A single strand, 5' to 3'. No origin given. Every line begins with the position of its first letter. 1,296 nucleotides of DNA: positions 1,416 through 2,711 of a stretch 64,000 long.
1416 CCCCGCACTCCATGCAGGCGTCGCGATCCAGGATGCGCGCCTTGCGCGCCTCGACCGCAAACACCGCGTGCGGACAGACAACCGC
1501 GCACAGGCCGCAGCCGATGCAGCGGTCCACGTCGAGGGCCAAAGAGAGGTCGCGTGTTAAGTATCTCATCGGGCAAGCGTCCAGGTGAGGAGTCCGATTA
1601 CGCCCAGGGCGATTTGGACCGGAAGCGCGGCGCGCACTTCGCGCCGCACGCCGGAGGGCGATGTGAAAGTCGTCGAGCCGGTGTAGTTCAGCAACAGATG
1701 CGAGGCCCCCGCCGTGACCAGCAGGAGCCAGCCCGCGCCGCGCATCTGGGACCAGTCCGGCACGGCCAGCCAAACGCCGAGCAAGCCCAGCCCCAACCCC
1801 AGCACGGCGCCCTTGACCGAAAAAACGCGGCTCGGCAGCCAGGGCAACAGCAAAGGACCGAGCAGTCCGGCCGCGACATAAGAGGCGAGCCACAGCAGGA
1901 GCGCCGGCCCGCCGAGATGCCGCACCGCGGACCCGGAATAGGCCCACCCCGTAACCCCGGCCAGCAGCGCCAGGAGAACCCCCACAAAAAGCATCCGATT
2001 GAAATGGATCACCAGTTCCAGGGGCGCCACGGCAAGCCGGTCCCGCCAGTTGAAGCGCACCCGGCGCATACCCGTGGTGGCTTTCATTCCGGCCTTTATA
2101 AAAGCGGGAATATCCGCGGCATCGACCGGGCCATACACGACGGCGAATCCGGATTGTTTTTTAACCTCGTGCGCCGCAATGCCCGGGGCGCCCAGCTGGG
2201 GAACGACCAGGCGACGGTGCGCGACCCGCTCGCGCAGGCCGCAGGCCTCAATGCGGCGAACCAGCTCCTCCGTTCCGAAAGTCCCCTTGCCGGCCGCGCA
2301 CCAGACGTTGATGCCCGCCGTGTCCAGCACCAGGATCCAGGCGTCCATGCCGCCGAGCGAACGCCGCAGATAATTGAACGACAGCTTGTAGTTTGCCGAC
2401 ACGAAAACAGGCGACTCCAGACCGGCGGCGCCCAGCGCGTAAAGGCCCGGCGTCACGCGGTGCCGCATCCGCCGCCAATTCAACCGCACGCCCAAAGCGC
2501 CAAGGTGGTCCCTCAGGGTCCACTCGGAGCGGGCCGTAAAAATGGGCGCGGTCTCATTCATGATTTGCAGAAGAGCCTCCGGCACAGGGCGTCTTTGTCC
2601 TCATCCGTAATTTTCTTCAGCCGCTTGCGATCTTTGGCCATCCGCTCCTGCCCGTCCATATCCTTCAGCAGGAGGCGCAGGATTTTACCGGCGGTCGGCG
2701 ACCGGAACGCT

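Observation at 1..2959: hgcAB is embedded in, and translationally coupled within, an arsenic-resistance operon (arsR-hgcA-hgcB-arsC-acr3)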

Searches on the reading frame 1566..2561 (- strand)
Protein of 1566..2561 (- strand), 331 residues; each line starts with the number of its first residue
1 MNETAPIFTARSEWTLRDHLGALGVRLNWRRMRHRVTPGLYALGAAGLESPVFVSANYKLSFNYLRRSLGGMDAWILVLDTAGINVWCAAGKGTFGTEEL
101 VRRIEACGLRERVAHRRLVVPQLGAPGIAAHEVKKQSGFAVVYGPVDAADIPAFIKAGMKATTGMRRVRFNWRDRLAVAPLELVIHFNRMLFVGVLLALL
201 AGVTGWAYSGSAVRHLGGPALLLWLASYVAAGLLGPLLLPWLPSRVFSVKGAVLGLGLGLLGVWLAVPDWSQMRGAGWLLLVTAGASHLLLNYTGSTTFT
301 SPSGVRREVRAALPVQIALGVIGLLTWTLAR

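Call 3: search_protein_families(library=pfam, proteins=[window:1566-2561:-], max_evalue=0.01)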
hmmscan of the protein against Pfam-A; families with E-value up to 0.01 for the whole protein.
window:1566-2561:- (331 aa): 1 family
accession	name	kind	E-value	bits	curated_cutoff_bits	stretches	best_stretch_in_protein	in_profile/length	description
PF03599.22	CdhD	-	2.5e-12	46.7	24.8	1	35-154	267-386/387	CO dehydrogenase/acetyl-CoA synthase delta subunit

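Call 4: search_protein_families(library=ncbifam, proteins=[window:1566-2561:-], max_evalue=0.01)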
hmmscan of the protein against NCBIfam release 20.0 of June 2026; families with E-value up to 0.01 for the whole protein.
window:1566-2561:- (331 aa): 3 families
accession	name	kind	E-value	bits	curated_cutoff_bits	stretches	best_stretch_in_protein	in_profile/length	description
NF040863.1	HgcA_corrinoid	equivalog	1.2e-118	396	275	1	9-329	3-321/325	mercury methylation corrinoid protein HgcA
NF043039.1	HgcAB_like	equivalog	4.6e-57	194.2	285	1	29-299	9-278/350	HgcAB-like fusion protein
NF003195.0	PRK04165.1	equivalog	1.2e-20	73.9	306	1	35-158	323-446/450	acetyl-CoA decarbonylase/synthase complex subunit gamma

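Call 10: find_homologous_proteins(query=window:1566-2561:-, max_evalue=1e-30)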
Query window:1566-2561:- (331 aa): 7997 proteins with E <= 1e-30 among 8000 candidates; the best 120 are listed.
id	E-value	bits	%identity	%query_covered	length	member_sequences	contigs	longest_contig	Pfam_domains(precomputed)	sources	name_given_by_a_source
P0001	9.3e-214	727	100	100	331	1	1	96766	PF03599.23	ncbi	ncbi:MAG: mercury methylation corrinoid protein HgcA [Kiritimatiellia bacterium]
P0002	1.8e-176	604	84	100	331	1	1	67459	PF03599.23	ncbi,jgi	jgi:hypothetical protein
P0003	6.4e-161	553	75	100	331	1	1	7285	PF03599.23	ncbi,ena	-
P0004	3.7e-156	538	74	100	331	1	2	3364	PF03599.23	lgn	-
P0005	4.8e-156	537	76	98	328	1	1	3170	PF03599.23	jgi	jgi:acetyl-CoA decarbonylase/synthase complex subunit gamma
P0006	8.4e-154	530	74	100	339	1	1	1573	PF03599.23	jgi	-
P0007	1.7e-153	529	73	99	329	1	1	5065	PF03599.23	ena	-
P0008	8.0e-153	527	72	100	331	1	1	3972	PF03599.23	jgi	jgi:hypothetical protein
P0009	5.4e-152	524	76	97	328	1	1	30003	PF03599.23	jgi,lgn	jgi:hypothetical protein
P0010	1.3e-148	513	71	100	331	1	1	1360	PF03599.23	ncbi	-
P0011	9.1e-148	510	70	100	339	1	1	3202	PF03599.23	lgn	-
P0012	1.1e-146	506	73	97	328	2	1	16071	PF03599.23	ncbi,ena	-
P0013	2.1e-143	496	75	91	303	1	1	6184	PF03599.23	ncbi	-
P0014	7.0e-140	484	69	98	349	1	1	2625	PF03599.23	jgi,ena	jgi:hypothetical protein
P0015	4.7e-139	481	68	97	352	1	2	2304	PF03599.23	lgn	-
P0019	1.8e-136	473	66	100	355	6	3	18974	PF03599.23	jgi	jgi:hypothetical protein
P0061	2.9e-111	390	61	96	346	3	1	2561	PF03599.23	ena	-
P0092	4.0e-97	343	54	98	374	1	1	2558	PF03599.23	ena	-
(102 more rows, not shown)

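Call 12: find_encoding_contigs(protein=P0001, flank=10000, max_places=3)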
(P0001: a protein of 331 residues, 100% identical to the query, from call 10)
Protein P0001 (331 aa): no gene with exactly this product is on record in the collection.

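Call 13: find_encoding_contigs(protein=P0002, flank=8000, max_places=3)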
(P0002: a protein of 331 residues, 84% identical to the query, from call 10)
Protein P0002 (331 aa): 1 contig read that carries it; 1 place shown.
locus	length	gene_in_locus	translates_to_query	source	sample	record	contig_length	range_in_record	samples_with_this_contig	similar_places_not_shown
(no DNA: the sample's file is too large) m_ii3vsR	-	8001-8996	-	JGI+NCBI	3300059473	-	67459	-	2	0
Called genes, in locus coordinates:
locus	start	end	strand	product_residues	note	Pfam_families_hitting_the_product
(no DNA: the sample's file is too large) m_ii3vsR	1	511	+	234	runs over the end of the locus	PF02683:DsbD_TM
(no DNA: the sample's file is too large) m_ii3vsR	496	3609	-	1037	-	PF00873:ACR_tran, PF03176:MMPL (weak)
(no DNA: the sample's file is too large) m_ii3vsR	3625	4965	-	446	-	PF25917:BSH_RND (faint), PF25919:BSH_CusB (weak), PF25973:BSH_CzcB, PF25893:HH_CzcB, PF25944:Beta-barrel_RND, PF25954:Beta-barrel_RND_2, PF25975:CzcB_C, PF25989:YknX_C (weak)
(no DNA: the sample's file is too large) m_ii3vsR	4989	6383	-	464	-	PF02321:OEP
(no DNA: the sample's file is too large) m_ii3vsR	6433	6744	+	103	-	-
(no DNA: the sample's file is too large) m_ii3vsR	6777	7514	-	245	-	-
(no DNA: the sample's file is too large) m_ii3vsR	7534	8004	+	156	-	PF01022:HTH_5, PF12840:HTH_20 (weak)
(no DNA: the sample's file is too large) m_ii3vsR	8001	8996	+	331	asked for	PF03599:CdhD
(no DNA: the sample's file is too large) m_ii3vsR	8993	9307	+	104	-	PF00037:Fer4 (weak), PF12797:Fer4_2 (weak), PF13237:Fer4_10, PF14697:Fer4_21, PF12837:Fer4_6 (weak), PF12838:Fer4_7, PF13187:Fer4_9, PF12797:Fer4_2 (weak), +1 more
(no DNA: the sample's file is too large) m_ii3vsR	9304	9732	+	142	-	PF01451:LMWPc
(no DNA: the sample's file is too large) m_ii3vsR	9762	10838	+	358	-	PF01758:SBF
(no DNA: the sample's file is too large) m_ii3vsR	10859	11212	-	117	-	PF02452:PemK_toxin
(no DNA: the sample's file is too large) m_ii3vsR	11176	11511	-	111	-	-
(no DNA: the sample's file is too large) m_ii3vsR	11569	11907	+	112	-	PF22263:DUF6951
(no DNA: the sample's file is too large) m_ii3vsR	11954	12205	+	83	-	-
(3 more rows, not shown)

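Call 15: find_related_loci(query=A1, collection=genome_contigs, flank=6000)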
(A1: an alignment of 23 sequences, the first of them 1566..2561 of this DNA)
Query A1 (331 aa) in genome_contigs; peptide patterns used: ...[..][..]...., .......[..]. (x = any residue, [..] = any of these).
599 stretches matched a pattern (row limit reached: there are more); 595 encode a relative of the query (tblastn E <= 1e-3); the best 80 are kept; 80 distinct loci.
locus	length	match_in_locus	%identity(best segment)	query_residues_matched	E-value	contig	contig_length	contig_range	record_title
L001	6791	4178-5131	52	12-331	1e-104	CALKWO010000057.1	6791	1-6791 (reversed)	MAG TPA_asm: uncultured bacterium isolate SRR6007446_bin.57_CONCOCT_v1.1_MAG genome assembly, contig: ERZ724100.4369, wh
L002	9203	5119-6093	53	7-331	2e-99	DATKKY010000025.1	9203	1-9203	MAG TPA_asm: bacterium isolate SMAG_U14670 k141_1595856, whole genome shotgun sequence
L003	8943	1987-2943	48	12-331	5e-99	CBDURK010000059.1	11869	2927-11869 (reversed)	MAG TPA_asm: uncultured bacterium isolate SRR21487744_binner12_Refined_154 genome assembly, contig: ERZ25748493.2127, wh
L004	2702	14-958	51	18-328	3e-101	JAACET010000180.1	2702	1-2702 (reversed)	MAG: Actinomycetota bacterium isolate OTbin.97 scaffold_40206, whole genome shotgun sequence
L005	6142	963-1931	54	15-331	1e-96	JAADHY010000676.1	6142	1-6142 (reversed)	MAG: Planctomycetota bacterium isolate M_MetaBat.224 contig-127_22726, whole genome shotgun sequence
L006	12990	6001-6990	50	1-331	4e-95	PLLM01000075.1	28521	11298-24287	MAG: Phycisphaerales bacterium isolate fen_1362 73.20120800_E3X.35_contig_13129, whole genome shotgun sequence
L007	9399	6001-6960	51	16-330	6e-94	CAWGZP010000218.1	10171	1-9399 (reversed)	MAG: uncultured delta proteobacterium isolate MFD02138.bin.2.17 genome assembly, contig: contig_67925, whole genome shot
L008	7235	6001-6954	48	14-331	1e-93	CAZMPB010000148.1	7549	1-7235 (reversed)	MAG TPA_asm: uncultured Bacteroidales bacterium isolate SRP192927_co7_46 genome assembly, contig: NODE_21610_length_7549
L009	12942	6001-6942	47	18-331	3e-93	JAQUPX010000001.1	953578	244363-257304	MAG: bacterium isolate STD1_36 NODE_4_length_953578_cov_10.150980_Sandtown_D1, whole genome shotgun sequence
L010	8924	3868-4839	51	12-331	3e-93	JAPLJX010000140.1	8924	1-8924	MAG: Deltaproteobacteria bacterium isolate LacPavin_0818_WC55_MAG_56_7 LacPavin_0818_WC55_scaffold_184297, whole genome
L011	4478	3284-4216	51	9-323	2e-93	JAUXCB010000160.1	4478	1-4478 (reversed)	MAG: Verrucomicrobiota bacterium isolate CSMAG_2814 CSMAG_2814_k117_1903403_length_4478_cov_13.9702, whole genome shotgu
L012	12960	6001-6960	52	16-331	5e-93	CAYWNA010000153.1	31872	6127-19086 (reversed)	MAG TPA_asm: uncultured Pirellulaceae bacterium isolate binchicken_co65_467 genome assembly, contig: NODE_5664_length_31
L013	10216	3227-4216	51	4-331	8e-93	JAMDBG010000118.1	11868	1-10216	MAG: Deltaproteobacteria bacterium isolate FK_Sedi_B_Bin.221 NODE_21744_length_11868_cov_1.35976, whole genome shotgun s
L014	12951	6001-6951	47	15-331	1e-92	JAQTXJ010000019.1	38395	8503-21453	MAG: bacterium isolate STC_131 NODE_2105_length_38395_cov_4.216343_Sandtown_C, whole genome shotgun sequence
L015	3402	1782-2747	51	12-331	4e-93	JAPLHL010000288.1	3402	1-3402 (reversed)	MAG: Chloroflexota bacterium isolate LacPavin_0920_SED4_MAG_48_8 LacPavin_0920_SED4_scaffold_1988662, whole genome shotg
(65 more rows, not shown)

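Call 17: find_related_loci(query=window:1566-2561:-, collection=metagenome_contigs, flank=5000)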
Query window:1566-2561:- (331 aa) in metagenome_contigs; peptide patterns used: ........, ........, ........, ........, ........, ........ (x = any residue, [..] = any of these).
600 stretches matched a pattern (row limit reached: there are more); 583 encode a relative of the query (tblastn E <= 1e-3); the best 80 are kept; 80 distinct loci.
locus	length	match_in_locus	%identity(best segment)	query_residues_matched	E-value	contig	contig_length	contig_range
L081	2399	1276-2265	66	1-330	3e-148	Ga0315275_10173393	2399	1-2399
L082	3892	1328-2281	53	7-327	8e-103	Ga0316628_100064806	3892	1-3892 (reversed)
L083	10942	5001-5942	53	18-331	7e-100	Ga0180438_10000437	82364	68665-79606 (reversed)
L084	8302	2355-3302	52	18-331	5e-99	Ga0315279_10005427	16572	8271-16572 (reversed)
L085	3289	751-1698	53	18-331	2e-99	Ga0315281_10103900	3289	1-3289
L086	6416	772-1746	51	7-327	9e-98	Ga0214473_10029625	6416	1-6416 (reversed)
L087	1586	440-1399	50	11-327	9e-104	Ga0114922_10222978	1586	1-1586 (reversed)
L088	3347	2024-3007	52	6-331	9e-98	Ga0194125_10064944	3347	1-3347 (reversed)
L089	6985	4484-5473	50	6-331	2e-96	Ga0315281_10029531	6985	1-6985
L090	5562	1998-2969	51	12-331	2e-96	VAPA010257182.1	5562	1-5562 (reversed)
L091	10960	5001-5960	49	11-331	2e-94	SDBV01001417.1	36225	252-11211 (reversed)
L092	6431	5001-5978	47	6-331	4e-94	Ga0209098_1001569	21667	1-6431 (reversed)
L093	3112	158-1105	52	18-331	2e-95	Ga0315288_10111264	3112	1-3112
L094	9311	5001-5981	53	3-331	2e-93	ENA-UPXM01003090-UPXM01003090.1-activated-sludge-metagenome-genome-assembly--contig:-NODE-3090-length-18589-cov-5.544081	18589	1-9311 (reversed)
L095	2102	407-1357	52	11-327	1e-97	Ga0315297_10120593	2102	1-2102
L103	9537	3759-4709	52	11-331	7e-92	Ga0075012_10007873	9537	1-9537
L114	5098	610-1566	48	4-324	7e-90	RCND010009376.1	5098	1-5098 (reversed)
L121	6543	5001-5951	51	11-327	4e-89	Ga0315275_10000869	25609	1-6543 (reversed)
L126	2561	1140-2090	46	15-331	2e-91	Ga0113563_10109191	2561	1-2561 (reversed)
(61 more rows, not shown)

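Call 18: find_encoding_contigs(protein=P0009, flank=6000, max_places=2)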
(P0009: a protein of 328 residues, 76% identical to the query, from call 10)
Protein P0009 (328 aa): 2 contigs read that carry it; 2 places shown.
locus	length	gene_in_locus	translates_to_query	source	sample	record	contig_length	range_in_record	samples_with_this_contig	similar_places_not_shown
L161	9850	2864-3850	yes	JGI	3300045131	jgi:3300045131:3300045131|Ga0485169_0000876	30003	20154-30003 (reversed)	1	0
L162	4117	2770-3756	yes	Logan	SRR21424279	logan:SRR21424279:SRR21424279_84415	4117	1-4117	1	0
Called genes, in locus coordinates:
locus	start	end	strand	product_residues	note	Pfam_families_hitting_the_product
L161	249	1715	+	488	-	PF00251:Glyco_hydro_32N, PF08244:Glyco_hydro_32C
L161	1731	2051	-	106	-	PF02452:PemK_toxin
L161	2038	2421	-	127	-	-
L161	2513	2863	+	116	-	PF01022:HTH_5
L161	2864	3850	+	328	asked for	PF03599:CdhD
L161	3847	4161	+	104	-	PF13484:Fer4_16 (faint), PF00037:Fer4 (weak), PF13187:Fer4_9, PF13237:Fer4_10, PF12837:Fer4_6 (weak), PF14697:Fer4_21, PF12838:Fer4_7, PF00037:Fer4 (weak), +2 more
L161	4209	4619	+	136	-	PF01451:LMWPc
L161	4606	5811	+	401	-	PF13593:SBF_like, PF01758:SBF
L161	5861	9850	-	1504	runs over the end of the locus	PF13199:Glyco_hydro_66 (weak), PF07090:GATase1_like (weak)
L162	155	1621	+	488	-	PF00251:Glyco_hydro_32N, PF08244:Glyco_hydro_32C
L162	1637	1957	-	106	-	PF02452:PemK_toxin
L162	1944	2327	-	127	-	-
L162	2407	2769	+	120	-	PF01022:HTH_5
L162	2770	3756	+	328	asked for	PF03599:CdhD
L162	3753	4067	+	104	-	PF13484:Fer4_16 (faint), PF00037:Fer4 (weak), PF13187:Fer4_9, PF13237:Fer4_10, PF12837:Fer4_6 (weak), PF14697:Fer4_21, PF12838:Fer4_7, PF00037:Fer4 (weak), +2 more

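Call 19: find_encoding_contigs(protein=P0012, flank=6000, max_places=2)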
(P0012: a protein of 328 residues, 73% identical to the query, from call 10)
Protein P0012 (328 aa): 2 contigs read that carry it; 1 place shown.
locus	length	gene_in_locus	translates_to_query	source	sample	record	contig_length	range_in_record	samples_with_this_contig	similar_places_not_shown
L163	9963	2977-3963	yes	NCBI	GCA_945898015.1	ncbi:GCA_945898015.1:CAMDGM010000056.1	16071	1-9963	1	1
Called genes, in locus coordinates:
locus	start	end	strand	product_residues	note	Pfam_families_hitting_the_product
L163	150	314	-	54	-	-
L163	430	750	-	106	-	PF02452:PemK_toxin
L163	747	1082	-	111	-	-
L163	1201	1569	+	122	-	PF12840:HTH_20 (weak), PF01022:HTH_5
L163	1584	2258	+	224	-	-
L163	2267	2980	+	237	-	PF02683:DsbD_TM, PF13386:DsbD_2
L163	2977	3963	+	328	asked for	PF03599:CdhD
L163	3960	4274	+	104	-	PF12838:Fer4_7 (weak), PF13183:Fer4_8 (faint), PF00037:Fer4, PF12797:Fer4_2 (weak), PF13237:Fer4_10, PF12837:Fer4_6, PF13187:Fer4_9, PF00037:Fer4 (weak), +2 more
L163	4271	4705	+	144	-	PF01451:LMWPc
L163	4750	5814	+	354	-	PF01758:SBF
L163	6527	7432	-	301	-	PF02445:NadA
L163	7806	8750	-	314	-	PF00291:PALP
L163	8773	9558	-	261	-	PF00899:ThiF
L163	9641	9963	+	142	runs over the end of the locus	PF02082:Rrf2, PF13545:HTH_Crp_2 (faint)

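Call 20: find_encoding_contigs(protein=P0003, flank=6000, max_places=2)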
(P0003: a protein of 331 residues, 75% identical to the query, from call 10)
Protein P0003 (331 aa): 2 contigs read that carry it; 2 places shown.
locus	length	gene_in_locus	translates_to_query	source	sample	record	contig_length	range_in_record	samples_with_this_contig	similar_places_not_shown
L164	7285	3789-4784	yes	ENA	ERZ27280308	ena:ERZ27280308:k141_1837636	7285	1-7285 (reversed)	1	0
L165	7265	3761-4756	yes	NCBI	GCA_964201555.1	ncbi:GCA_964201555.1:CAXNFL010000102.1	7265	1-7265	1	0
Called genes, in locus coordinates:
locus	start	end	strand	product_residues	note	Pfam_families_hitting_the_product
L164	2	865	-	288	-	?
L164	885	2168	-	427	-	PF02321:OEP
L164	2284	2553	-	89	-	-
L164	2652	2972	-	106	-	PF02452:PemK_toxin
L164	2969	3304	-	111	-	-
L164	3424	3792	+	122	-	PF12840:HTH_20 (weak), PF01022:HTH_5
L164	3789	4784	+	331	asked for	PF03599:CdhD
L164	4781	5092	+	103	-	PF00037:Fer4, PF12797:Fer4_2 (weak), PF13237:Fer4_10, PF12837:Fer4_6 (weak), PF12838:Fer4_7, PF13187:Fer4_9, PF12797:Fer4_2 (weak), PF00037:Fer4 (weak), +3 more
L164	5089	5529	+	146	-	PF01451:LMWPc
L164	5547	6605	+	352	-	PF01758:SBF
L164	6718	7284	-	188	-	?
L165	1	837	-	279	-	?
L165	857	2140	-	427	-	PF02321:OEP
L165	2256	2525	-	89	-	-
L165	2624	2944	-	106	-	PF02452:PemK_toxin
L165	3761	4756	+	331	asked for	PF03599:CdhD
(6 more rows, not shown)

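Call 21: find_encoding_contigs(protein=P0019, flank=6000, max_places=2)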
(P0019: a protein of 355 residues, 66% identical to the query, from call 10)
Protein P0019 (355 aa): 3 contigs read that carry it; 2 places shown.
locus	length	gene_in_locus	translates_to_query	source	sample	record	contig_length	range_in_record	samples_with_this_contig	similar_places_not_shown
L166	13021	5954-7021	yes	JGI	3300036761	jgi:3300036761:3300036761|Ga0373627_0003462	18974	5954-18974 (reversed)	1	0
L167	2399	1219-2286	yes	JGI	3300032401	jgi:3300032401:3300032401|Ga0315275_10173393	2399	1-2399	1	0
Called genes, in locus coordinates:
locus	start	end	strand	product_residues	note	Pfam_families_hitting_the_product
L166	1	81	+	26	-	?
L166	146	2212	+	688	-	PF26549:Tricorn_N, PF26550:Tricorn_2nd, PF07676:PD40, PF02129:Peptidase_S15 (weak), PF20434:BD-FAE (faint), PF00326:Peptidase_S9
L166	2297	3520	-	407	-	PF03600:CitMHS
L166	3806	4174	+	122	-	PF12840:HTH_20, PF01022:HTH_5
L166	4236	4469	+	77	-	PF02627:CMD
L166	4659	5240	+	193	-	-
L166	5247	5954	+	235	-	PF02683:DsbD_TM, PF13386:DsbD_2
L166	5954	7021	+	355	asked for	PF03599:CdhD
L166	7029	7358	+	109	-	PF12838:Fer4_7 (weak), PF13484:Fer4_16 (faint), PF00037:Fer4 (weak), PF12797:Fer4_2 (weak), PF13237:Fer4_10, PF12837:Fer4_6 (weak), PF13187:Fer4_9, PF00037:Fer4 (weak), +1 more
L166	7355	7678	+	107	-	PF06953:ArsD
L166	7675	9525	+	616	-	PF00142:Fer4_NifH (weak), PF01656:CbiA, PF02374:ArsA_ATPase, PF13614:AAA_31, PF01656:CbiA, PF02374:ArsA_ATPase, PF10609:ParA (weak), PF02374:ArsA_ATPase, +19 more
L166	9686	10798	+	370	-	PF01758:SBF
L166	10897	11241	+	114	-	PF01022:HTH_5, PF12840:HTH_20 (weak), PF25212:HVO_A0114 (weak)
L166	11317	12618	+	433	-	PF03773:ArsP_1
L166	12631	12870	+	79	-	PF13192:Thioredoxin_3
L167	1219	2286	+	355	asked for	PF03599:CdhD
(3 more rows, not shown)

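Call 33: search_protein_families(library=pfam, proteins=[L103:2770-3627:+, L103:5060-6352:+, L121:3408-3761:+, L121:3742-4116:+, L166:4659-5240:+, L163:1584-2258:+, L166:5247-5954:+], max_evalue=0.01)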
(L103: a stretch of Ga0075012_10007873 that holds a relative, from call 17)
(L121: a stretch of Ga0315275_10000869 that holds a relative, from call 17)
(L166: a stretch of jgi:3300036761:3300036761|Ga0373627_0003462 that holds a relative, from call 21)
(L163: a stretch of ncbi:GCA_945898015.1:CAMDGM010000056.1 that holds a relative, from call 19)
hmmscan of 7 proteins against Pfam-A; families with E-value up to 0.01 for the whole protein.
L103:2770-3627:+ (285 aa): 9 families
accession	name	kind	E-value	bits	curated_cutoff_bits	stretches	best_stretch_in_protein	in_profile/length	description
PF08241.18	Methyltransf_11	-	1.1e-19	71.3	21.2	1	58-154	1-94/95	Methyltransferase domain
PF13649.12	Methyltransf_25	-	1.6e-19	70.8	27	1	57-151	1-97/97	Methyltransferase domain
PF13847.12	Methyltransf_31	-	8.1e-19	68.2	27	1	54-156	4-110/145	Methyltransferase domain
PF08242.18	Methyltransf_12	-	3.7e-13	50.5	30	1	58-153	1-98/98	Methyltransferase domain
PF01209.24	Ubie_methyltran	-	9.5e-12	45.2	20.1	1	55-156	49-152/233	ubiE/COQ5 methyltransferase family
PF13489.12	Methyltransf_23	-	2.9e-08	34.1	27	1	52-158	21-119/164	Methyltransferase domain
PF01728.25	FtsJ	-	1.5e-07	32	24.1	1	53-145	21-114/181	FtsJ-like methyltransferase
PF05148.21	Methyltransf_8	-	0.00011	22.5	27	1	111-154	113-155/219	Hypothetical methyltransferase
PF06325.19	PrmA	-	0.0088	16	22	0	55-154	163-257/296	Ribosomal protein L11 methyltransferase (PrmA)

L103:5060-6352:+ (430 aa): 2 families
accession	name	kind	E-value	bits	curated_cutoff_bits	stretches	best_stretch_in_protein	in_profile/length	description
PF13520.12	AA_permease_2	-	2.3e-30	106.3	27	1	18-409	1-406/427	Amino acid permease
PF00324.27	AA_permease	-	2.8e-12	46.5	24.6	1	27-424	6-427/470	Amino acid permease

L121:3408-3761:+ (117 aa): 5 families
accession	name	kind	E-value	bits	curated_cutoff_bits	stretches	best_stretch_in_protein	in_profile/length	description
PF01022.26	HTH_5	-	5.6e-07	29.8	22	1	50-78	16-44/47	Bacterial regulatory protein, arsR family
PF12840.13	HTH_20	-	1.6e-06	28.4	27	1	53-81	22-50/51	Helix-turn-helix domain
PF13412.12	HTH_24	-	0.00011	22.1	21.9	1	49-78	17-46/48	Winged helix-turn-helix DNA-binding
PF14502.12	HTH_41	-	0.0019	18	25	1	53-86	10-43/48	Helix-turn-helix domain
PF13545.12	HTH_Crp_2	-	0.0021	18.4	27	1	47-89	20-60/70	Crp-like helix-turn-helix domain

L121:3742-4116:+ (124 aa): 0 families

L166:4659-5240:+ (193 aa): 0 families

L163:1584-2258:+ (224 aa): 0 families

L166:5247-5954:+ (235 aa): 2 families
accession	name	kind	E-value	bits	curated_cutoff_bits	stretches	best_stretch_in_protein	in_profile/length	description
PF02683.22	DsbD_TM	-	5.6e-13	49.1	27.1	1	20-231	4-214/219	Cytochrome C biogenesis protein transmembrane domain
PF13386.12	DsbD_2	-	1.2e-10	42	24.9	1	25-230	3-199/199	Cytochrome C biogenesis protein transmembrane region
